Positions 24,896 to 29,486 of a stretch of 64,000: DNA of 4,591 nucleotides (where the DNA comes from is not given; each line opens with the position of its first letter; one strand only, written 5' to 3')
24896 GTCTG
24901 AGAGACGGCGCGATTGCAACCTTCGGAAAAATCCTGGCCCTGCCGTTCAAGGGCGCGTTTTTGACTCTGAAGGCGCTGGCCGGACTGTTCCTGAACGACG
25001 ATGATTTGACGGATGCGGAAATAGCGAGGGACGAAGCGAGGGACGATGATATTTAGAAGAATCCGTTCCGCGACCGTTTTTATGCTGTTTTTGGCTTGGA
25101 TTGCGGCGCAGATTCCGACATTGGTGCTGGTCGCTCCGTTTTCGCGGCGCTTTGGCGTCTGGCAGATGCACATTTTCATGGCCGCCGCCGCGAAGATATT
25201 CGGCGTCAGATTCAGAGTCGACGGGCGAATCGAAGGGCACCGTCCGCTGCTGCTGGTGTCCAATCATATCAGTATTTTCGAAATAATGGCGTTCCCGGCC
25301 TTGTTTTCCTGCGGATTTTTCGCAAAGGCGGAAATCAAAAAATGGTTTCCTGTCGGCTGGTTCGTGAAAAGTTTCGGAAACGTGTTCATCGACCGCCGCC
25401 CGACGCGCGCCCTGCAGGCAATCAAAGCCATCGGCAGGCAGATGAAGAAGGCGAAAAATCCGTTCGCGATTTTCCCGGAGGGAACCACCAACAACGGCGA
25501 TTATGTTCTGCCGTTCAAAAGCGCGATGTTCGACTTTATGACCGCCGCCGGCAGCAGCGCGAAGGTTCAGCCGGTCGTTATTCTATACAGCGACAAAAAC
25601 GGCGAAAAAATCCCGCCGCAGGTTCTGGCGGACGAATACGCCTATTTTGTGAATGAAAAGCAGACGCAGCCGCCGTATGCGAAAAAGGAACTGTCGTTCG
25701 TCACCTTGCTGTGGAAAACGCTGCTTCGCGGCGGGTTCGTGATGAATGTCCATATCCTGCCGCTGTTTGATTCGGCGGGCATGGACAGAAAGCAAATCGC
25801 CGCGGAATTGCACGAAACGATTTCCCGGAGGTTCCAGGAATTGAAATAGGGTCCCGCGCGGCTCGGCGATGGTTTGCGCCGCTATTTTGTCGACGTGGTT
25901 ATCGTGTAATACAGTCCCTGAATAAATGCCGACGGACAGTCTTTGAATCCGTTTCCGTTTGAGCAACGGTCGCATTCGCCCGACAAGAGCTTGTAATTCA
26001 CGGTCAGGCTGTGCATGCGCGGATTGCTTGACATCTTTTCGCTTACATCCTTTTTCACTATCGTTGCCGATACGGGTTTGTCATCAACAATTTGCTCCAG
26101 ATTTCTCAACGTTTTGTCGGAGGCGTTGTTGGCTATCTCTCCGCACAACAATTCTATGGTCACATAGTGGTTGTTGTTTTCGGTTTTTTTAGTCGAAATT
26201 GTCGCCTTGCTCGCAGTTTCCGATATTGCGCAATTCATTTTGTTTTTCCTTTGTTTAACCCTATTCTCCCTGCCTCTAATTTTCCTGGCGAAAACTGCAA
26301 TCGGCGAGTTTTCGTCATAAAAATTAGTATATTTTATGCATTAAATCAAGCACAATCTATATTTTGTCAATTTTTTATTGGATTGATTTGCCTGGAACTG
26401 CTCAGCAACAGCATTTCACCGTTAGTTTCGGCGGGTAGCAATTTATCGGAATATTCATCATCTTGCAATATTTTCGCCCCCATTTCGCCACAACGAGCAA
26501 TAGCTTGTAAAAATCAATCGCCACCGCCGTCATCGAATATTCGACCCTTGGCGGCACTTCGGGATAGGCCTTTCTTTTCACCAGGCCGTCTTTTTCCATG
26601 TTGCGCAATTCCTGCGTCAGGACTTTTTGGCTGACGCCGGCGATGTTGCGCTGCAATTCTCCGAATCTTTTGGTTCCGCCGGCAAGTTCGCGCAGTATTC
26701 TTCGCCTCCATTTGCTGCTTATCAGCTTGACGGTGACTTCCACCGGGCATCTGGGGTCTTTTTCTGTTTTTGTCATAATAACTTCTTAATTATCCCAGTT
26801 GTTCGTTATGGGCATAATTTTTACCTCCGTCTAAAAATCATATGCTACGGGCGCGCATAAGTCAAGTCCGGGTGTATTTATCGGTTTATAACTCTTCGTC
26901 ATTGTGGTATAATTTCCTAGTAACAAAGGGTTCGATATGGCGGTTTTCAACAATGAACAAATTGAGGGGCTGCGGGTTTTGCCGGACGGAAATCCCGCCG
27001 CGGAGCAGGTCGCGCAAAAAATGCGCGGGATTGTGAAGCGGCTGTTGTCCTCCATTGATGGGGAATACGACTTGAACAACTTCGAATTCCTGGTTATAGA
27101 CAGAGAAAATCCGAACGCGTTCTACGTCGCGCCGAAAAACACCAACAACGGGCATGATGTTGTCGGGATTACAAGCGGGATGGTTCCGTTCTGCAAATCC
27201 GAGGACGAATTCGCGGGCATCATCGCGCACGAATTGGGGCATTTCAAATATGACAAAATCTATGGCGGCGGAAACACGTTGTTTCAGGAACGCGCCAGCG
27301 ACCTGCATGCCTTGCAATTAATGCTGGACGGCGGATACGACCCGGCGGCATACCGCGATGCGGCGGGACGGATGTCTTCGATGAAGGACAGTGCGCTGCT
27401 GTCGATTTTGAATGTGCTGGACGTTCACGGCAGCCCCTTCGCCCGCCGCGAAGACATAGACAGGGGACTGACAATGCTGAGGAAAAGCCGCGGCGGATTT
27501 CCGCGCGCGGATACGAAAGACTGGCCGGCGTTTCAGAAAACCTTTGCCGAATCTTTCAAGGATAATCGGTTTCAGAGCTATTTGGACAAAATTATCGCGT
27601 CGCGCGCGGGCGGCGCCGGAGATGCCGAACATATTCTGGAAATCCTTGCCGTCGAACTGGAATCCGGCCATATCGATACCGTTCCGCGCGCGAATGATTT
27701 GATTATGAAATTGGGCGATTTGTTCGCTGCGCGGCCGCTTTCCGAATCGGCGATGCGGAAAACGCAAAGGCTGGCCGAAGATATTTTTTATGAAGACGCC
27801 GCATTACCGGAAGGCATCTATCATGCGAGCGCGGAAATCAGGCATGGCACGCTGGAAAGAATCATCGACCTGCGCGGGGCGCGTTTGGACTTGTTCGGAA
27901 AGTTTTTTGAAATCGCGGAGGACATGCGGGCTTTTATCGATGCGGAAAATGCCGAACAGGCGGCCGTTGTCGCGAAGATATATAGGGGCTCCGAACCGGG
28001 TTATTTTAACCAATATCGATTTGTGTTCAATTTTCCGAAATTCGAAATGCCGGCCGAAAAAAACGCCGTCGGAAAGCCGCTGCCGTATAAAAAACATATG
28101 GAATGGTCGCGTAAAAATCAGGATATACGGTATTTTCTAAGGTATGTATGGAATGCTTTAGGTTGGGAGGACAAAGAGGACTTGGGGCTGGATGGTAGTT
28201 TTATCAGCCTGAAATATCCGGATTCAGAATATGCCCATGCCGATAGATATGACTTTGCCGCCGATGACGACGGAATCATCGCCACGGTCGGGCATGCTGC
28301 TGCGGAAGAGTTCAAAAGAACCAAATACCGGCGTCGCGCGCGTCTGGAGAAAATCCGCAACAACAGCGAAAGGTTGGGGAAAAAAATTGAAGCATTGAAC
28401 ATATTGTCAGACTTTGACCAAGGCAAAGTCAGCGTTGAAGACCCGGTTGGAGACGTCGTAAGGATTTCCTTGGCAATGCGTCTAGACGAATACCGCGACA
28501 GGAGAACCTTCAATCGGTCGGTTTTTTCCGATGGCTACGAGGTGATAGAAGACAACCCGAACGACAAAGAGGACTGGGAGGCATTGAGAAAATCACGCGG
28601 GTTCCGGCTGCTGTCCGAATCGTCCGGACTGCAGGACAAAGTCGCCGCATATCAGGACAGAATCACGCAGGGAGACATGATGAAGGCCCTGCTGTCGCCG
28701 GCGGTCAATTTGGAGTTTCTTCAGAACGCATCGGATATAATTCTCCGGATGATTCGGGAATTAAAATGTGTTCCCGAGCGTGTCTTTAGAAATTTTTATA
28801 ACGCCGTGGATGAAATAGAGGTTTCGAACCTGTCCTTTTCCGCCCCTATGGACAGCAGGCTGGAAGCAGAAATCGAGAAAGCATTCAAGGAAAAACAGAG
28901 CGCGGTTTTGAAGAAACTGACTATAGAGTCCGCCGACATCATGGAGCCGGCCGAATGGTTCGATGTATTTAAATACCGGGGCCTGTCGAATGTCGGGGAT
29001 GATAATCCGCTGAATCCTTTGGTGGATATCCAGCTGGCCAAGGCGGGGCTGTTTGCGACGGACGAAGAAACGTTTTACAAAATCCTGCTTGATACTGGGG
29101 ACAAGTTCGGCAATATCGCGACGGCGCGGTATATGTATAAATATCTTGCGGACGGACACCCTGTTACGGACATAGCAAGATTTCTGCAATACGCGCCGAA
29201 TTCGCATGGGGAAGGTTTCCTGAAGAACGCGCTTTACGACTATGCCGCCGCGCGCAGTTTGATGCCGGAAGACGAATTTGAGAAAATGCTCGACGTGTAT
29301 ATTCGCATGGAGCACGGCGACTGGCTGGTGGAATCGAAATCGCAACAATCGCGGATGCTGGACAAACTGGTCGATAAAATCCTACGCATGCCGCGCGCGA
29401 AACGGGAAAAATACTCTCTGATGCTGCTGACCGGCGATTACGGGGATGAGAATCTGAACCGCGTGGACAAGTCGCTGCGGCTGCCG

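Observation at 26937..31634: Giant soluble fusion of an M48-type zinc peptidase with an ABC1/UbiB-type atypical kinase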

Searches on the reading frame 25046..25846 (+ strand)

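Call 7: search_protein_families(library=pfam, proteins=[window:25046-25846:+], max_evalue=0.01)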
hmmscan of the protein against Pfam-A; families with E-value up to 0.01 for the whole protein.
window:25046-25846:+ (267 aa): 1 family
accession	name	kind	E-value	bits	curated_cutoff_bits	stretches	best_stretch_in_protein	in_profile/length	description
PF01553.26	Acyltransferase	-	1.8e-18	67.1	23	1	61-179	9-131/132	Acyltransferase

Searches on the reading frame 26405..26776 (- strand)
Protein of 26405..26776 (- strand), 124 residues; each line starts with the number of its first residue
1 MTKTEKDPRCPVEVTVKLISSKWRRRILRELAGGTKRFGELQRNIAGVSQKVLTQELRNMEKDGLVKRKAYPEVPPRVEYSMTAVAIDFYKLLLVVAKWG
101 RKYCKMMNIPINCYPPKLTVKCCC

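Call 7: search_protein_families(library=pfam, proteins=[window:26405-26776:-], max_evalue=0.01)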
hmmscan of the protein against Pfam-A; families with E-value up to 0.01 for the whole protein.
window:26405-26776:- (124 aa): 3 families
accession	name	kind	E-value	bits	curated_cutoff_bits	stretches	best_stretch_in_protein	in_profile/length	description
PF01638.23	HxlR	-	3.8e-28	97.6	20.8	1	18-105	1-88/91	HxlR-like helix-turn-helix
PF01022.26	HTH_5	-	0.00025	21.3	22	1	24-67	4-46/47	Bacterial regulatory protein, arsR family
PF12840.13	HTH_20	-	0.00035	20.9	27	1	20-67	2-49/51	Helix-turn-helix domain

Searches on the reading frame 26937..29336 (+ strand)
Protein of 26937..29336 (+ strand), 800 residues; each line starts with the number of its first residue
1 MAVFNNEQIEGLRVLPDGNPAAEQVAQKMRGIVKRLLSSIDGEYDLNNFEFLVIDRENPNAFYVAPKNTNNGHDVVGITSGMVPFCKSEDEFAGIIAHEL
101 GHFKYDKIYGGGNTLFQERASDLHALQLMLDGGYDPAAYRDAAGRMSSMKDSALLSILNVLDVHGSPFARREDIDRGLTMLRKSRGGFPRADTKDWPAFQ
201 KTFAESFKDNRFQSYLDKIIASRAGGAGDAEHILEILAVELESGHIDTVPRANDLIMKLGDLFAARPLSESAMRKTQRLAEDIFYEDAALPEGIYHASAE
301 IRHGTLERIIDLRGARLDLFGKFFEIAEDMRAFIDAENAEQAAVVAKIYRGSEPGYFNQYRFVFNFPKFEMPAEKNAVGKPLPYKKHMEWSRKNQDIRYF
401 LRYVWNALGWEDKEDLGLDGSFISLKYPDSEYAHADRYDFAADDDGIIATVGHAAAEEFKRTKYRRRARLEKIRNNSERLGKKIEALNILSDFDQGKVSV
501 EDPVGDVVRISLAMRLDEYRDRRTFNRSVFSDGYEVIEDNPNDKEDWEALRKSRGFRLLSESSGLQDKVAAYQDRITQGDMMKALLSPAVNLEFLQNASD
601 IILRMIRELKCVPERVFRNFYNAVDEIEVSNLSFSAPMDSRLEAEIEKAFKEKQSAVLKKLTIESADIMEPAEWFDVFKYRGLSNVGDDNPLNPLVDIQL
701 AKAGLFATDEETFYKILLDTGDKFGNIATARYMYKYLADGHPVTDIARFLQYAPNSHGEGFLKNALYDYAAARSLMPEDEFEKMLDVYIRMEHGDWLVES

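Call 68: predict_structure(alignment_id=A3)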
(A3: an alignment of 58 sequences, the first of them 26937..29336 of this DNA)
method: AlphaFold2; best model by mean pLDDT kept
length: 800 residues; sequences in the alignment: 58
mean_pLDDT: 83.3   pTM: 0.61
mean pLDDT of the five models: 83.3, 81.9, 80.8, 80.4, 79.0
residues with pLDDT >= 90: 339; 70-90: 326; 50-70: 91; < 50: 44
segments of 3 or more residues with pLDDT < 50: 410-412, 415-420, 429-435, 503-522
pLDDT, mean of each block of 10 residues (from residue 1): 90 95 98 95 91 97 95 97 98 98 90 86 97 96 89 54 79 95 90 92 97 96 84 87 86 86 74 76 72 58 70 73 89 96 92 70 84 92 93 91 71 49 51 60 87 80 73 89 90 86 49 43 69 86 94 91 77 85 87 90 84 75 77 64 85 88 88 83 56 83 93 94 86 93 95 73 91 92 91 83
secondary structure, 60 per line:
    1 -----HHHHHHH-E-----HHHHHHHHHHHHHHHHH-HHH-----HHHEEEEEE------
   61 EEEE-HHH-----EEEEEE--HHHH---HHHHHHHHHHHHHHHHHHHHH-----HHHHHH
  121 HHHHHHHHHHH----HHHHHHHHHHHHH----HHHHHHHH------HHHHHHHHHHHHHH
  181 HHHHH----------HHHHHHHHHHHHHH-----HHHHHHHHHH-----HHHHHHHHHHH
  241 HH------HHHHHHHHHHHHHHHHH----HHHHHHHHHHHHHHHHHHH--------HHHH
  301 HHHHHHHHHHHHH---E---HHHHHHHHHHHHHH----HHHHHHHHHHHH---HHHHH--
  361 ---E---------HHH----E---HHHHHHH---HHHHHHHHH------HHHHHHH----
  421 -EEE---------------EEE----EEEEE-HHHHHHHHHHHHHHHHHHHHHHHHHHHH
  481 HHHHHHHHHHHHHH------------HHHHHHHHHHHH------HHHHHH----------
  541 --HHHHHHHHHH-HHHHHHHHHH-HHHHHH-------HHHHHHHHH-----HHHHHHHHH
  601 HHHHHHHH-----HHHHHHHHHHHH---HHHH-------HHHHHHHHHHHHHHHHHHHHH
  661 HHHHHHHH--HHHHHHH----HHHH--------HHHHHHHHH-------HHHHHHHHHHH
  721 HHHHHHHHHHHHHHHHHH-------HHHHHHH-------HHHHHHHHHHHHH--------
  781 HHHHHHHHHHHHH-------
elements in order (helices of 4 or more, strands of 3 or more residues): H6-12 H20-36 E49-54 E61-64 E74-79 H82-85 H89-109 H115-131 H136-148 H153-160 H167-185 H196-209 H215-224 H230-242 H249-265 H270-288 H297-313 H321-334 H339-350 H354-358 H385-391 H395-403 H410-416 E422-424 E440-442 E447-451 H453-494 H507-518 H525-530 H543-552 H554-563 H565-570 H578-586 H592-608 H614-625 H629-632 H640-668 H671-677 H682-685 H694-702 H710-738 H746-752 H760-772 H781-793

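Call 70: fold_search(model_id=the predicted structure, library=pdb)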
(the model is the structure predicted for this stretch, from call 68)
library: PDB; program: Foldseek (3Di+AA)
matches with E <= 10: 519; with E <= 0.001: 2
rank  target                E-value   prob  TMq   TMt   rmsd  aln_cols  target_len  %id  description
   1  3c37_B                7.9e-04  1.00  0.17  0.57   7.3       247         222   16  X-ray structure of the putative Zn-dependent peptidase Q74D82 at the resolution 1.7 A. Northeast Structural Genomics C (released 2008-02-12)
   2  3c37_A                8.3e-04  1.00  0.17  0.55   7.6       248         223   16  X-ray structure of the putative Zn-dependent peptidase Q74D82 at the resolution 1.7 A. Northeast Structural Genomics C (released 2008-02-12)
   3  6ait_D                6.0e-03  1.00  0.20  0.36  19.2       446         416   13  Crystal structure of E. coli BepA (released 2018-12-26)
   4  8xi2_I                7.0e-03  0.44  0.10  0.12  38.1       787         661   11  Cryo-EM structure of the Chlamydomonas C* complex (released 2024-10-09)
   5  7rdr_A                7.3e-03  0.72  0.11  0.16  27.6       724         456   10  Circular tandem repeat protein with novel repeat topology and enhanced subunit contact surfaces (released 2021-09-01)
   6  4ol0_B                1.1e-02  0.66  0.15  0.13  23.1       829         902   11  Crystal structure of transportin-SR2, a karyopherin involved in human disease, in complex with Ran (released 2014-04-09)
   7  6xte_A                1.6e-02  0.51  0.14  0.12  31.3       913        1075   11  Human karyopherin RanBP5 (isoform-1) (released 2020-04-22)
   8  8gel_A                1.6e-02  0.28  0.07  0.11  32.0       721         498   11  Cryo-EM structure of synthetic tetrameric building block sC4 (released 2024-03-13)
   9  7zf1_A                1.6e-02  0.66  0.15  0.13  20.5       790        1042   11  Structure of ubiquitinated FANCI in complex with FANCD2 and double-stranded DNA (released 2022-11-16)
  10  3nbz_A                2.2e-02  0.57  0.16  0.14  22.6       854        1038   11  Crystal structure of the HIV-1 Rev NES-CRM1-RanGTP nuclear export complex (crystal I) (released 2010-10-27)
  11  8r0a_N                3.7e-02  0.38  0.13  0.14  34.5       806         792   11  Cryo-EM structure of the cross-exon pre-B+5'ss complex (released 2024-05-22)
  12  6qw6_5J               4.0e-02  0.25  0.11  0.11  36.1       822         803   11  Structure of the human U5.U4/U6 tri-snRNP at 2.9A resolution. (released 2019-04-17)
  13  4c0o_A                4.3e-02  0.41  0.14  0.14  23.1       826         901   11  Transportin 3 in complex with phosphorylated ASF/SF2 (released 2014-01-22)
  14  7abh_u                4.3e-02  0.35  0.12  0.11  22.8       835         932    9  Human pre-Bact-2 spliceosome (SF3b/U2 snRNP portion) (released 2020-12-09)
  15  6zwo_B                4.9e-02  0.20  0.10  0.06  32.2       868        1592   10  cryo-EM structure of human mTOR complex 2, focused on one half (released 2020-11-18)
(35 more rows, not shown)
